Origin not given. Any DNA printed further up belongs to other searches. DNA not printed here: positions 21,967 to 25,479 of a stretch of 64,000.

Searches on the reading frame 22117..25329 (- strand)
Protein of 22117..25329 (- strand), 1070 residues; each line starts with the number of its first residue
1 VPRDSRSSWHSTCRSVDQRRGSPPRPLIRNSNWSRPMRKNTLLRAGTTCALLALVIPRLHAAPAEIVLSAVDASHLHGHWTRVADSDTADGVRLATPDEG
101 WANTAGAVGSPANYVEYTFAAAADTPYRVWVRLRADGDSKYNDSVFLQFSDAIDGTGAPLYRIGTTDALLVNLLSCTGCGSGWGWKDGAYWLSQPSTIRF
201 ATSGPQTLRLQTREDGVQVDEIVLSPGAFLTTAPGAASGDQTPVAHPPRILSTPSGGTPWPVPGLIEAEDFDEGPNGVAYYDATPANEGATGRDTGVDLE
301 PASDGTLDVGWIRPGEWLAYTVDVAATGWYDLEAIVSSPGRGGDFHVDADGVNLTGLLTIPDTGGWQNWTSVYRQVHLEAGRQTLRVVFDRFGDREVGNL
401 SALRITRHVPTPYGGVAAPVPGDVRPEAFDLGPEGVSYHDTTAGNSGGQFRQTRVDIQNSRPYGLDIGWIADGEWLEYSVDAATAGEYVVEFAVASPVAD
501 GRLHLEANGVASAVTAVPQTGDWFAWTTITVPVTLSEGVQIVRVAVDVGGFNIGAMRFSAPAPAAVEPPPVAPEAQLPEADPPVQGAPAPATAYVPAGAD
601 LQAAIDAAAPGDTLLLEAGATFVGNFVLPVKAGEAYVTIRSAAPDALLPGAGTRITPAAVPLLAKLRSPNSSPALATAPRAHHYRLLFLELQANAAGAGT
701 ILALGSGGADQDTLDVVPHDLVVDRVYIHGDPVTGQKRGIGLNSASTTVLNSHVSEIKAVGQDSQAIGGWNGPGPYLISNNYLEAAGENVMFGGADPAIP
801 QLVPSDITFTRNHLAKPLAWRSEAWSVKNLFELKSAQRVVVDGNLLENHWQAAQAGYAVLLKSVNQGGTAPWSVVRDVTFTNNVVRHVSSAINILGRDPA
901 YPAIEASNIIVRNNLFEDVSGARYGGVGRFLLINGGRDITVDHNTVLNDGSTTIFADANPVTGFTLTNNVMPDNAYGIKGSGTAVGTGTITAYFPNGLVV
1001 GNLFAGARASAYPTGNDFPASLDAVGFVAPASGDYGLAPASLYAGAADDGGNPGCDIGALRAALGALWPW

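Call 6: search_protein_families(library=pfam, proteins=[window:22117-25329:-], max_evalue=0.01)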
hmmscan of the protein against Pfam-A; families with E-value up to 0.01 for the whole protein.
window:22117-25329:- (1070 aa): 6 families
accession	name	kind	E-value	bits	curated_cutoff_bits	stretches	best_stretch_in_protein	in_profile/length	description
PF03422.21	CBM_6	-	1.7e-39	135.4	28.9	2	293-405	7-123/125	Carbohydrate binding module (family 6)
PF18099.7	CBM_35_2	-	3.8e-18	66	23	2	453-552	3-106/112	Carbohydrate binding module (family 35)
PF13229.12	Beta_helix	-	5.2e-06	26.6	25.9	1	878-984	34-124/158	Right handed beta helix region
PF16990.11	CBM_35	-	2.2e-05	25.2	28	0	471-556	33-116/121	Carbohydrate binding module (family 35)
PF24108.1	DUF7383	-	0.00051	20.7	27.9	0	350-391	66-106/123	Family of unknown function (DUF7383)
PF17829.7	GH115_C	-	0.00082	19.7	24.1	0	109-229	52-163/172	Glycosyl hydrolase family 115 C-terminal domain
